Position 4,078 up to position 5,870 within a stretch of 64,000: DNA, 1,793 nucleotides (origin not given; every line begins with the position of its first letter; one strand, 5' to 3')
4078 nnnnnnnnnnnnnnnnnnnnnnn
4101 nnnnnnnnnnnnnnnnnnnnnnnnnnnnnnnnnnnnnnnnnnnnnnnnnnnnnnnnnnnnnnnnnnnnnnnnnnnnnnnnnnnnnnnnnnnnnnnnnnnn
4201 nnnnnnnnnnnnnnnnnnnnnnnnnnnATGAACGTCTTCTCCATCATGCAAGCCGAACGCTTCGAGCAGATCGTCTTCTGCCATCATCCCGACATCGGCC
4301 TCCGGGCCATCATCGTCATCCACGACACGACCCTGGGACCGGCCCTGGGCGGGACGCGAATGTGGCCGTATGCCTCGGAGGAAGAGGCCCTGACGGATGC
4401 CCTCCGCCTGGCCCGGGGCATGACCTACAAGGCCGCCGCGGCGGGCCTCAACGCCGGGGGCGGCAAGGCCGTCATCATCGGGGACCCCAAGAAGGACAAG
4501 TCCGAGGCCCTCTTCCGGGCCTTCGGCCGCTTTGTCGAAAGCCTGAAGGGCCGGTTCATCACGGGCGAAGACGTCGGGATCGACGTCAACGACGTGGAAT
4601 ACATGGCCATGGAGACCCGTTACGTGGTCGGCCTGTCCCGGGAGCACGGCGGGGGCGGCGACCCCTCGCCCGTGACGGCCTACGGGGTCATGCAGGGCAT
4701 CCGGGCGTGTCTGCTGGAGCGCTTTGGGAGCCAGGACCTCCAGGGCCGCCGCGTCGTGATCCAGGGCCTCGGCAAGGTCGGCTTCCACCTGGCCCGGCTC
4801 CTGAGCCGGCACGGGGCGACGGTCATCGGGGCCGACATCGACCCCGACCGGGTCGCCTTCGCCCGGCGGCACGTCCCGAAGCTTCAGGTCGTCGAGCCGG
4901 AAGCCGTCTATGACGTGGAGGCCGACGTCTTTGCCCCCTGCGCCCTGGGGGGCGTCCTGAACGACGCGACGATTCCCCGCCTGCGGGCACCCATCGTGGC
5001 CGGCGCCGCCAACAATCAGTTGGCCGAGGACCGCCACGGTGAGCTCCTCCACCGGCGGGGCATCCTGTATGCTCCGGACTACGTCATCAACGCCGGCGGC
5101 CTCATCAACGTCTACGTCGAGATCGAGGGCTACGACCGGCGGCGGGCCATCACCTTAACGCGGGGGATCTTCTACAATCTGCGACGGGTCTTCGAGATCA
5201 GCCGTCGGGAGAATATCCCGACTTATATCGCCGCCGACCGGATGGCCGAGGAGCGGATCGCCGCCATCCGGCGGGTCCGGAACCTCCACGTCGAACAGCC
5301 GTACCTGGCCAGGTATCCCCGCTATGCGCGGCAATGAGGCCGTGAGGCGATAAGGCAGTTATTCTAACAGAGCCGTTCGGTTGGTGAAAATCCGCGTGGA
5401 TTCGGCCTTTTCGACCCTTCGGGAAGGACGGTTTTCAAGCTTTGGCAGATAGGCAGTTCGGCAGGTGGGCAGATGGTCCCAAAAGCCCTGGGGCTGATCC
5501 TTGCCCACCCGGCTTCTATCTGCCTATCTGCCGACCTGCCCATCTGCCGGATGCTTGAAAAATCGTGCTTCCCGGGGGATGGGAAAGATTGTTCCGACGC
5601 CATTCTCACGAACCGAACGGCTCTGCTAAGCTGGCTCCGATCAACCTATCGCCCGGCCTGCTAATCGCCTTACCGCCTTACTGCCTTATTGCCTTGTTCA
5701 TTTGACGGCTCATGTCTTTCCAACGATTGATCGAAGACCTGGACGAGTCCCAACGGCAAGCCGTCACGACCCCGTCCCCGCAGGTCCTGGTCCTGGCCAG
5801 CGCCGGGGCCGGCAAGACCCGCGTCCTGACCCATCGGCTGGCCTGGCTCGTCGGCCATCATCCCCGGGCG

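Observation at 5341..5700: Repeat family A: ~260-bp palindromic MITE-like element with terminal inverted repeats, at least 5 copies in 64 kb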

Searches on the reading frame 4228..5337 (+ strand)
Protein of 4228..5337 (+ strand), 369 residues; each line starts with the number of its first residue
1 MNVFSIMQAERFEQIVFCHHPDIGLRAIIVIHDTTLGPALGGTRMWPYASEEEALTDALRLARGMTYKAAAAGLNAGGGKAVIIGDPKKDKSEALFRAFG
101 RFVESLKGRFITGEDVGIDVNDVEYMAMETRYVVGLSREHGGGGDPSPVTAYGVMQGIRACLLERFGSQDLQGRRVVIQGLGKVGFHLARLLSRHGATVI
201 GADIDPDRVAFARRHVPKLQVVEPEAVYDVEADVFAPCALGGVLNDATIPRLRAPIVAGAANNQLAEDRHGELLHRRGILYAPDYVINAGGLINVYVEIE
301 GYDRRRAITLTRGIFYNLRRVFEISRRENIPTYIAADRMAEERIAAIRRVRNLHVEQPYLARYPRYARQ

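Call 15: find_encoding_contigs(protein=window:4228-5337:+, flank=10000, max_places=6)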
Protein window:4228-5337:+ (369 aa): 3 contigs read that carry it; 1 place shown.
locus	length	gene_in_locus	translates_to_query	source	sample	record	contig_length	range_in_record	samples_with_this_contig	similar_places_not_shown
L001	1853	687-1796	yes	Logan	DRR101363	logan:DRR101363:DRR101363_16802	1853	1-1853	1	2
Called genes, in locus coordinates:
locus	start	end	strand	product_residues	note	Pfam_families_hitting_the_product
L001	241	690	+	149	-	PF13380:CoA_binding_2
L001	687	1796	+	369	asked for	PF02812:ELFV_dehydrog_N, PF00208:ELFV_dehydrog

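Call 30: find_homologous_proteins(query=window:4228-5337:+, max_evalue=1e-80)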
Query window:4228-5337:+ (369 aa): 7990 proteins with E <= 1e-80 among 8000 candidates; the best 120 are listed.
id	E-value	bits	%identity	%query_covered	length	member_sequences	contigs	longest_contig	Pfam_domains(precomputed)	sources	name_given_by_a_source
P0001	8.2e-237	803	96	100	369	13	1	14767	PF02812.24,PF00208.28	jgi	-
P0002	1.1e-170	586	71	100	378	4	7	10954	PF02812.24,PF00208.28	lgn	-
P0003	1.4e-169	582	72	97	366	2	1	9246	PF02812.24,PF03721.21,PF00208.28,PF03807.24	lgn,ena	-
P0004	1.8e-169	581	71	100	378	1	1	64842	PF02812.24,PF00208.28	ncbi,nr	ncbi:MAG TPA: Glu/Leu/Phe/Val dehydrogenase dimerization domain-containing protein [Blastocatellia b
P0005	3.9e-169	580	72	97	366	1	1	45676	PF02812.24,PF03721.21,PF00208.28,PF03807.24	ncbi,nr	ncbi:Leucine dehydrogenase [bacterium HR08]|nr:Leucine dehydrogenase [bacterium HR08]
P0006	9.3e-169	579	71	97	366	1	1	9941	PF02812.24,PF03721.21,PF00208.28,PF03807.24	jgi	-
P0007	4.1e-168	577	71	97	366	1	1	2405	PF02812.24,PF00208.28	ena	-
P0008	5.2e-168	577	71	97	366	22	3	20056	PF02812.24,PF03721.21,PF00208.28,PF03807.24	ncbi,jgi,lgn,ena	-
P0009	4.0e-165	567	68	98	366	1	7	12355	PF02812.24,PF00208.28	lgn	-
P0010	2.5e-164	565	69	98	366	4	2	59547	PF02812.24,PF00208.28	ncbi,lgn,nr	ncbi:MAG: Glu/Leu/Phe/Val dehydrogenase dimerization domain-containing protein [Acidobacteriota bact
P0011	1.6e-163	562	67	97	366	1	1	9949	PF02812.24,PF00208.28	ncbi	-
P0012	1.1e-162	559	69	100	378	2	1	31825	PF02812.24,PF00208.28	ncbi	-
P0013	7.6e-162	556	69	96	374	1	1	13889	PF02812.24,PF00208.28,PF03807.24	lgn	-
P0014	7.9e-162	556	66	98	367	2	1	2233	PF02812.24,PF00208.28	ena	-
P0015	8.1e-162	556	69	96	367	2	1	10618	PF02812.24,PF00208.28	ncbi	-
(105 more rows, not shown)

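Call 31: find_encoding_contigs(protein=P0001, flank=10000, max_places=6)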
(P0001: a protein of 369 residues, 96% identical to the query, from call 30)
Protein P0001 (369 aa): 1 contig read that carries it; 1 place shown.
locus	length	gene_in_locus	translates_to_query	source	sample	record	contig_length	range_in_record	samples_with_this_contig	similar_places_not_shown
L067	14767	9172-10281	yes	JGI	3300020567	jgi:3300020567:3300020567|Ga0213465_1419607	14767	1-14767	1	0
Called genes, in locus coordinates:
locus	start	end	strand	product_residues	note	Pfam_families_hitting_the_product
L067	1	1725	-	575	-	?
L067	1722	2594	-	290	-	PF01209:Ubie_methyltran (weak), PF13489:Methyltransf_23, PF05175:MTS (weak), PF13847:Methyltransf_31, PF08241:Methyltransf_11, PF08242:Methyltransf_12, PF13649:Methyltransf_25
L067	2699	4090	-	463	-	PF02310:B12-binding, PF04055:Radical_SAM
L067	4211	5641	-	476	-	PF02310:B12-binding, PF04055:Radical_SAM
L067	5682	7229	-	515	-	PF02310:B12-binding, PF04055:Radical_SAM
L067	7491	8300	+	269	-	PF01520:Amidase_3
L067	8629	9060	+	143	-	PF13380:CoA_binding_2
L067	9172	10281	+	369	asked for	PF02812:ELFV_dehydrog_N, PF00208:ELFV_dehydrog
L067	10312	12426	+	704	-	PF00580:UvrD-helicase, PF13245:AAA_19, PF13604:AAA_30 (faint), PF01443:Viral_helicase1 (faint), PF13361:UvrD_C, PF13538:UvrD_C_2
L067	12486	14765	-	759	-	?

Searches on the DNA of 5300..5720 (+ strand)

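Call 35: search_dna_similar(query=window:5364-5631:+, collection=plasmids, mode=distant, max_evalue=0.01)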
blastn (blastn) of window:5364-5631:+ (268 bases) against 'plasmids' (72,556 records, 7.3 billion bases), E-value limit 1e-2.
No match.

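Call 73: search_rna_families(source=window, start=5300, end=5720, threshold=evalue, max_evalue=1)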
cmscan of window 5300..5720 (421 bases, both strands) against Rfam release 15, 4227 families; matches with E-value up to 1: 4.
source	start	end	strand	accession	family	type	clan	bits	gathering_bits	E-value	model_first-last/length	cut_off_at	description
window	5451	5541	+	RF03964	mir-H1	Gene; miRNA;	-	30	97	0.0049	1-85/85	no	mir-H1 microRNA precursor family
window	5434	5559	+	RF04260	mir-2005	Gene; miRNA;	-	26.8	61.4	0.0069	1-93/93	no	mir-2005 microRNA precursor family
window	5451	5541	-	RF03964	mir-H1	Gene; miRNA;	-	24.3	97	0.09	1-85/85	no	mir-H1 microRNA precursor family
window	5440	5538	-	RF03620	mir-1233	Gene; miRNA;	-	20.1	87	0.53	1-82/82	no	mir-1233 microRNA precursor family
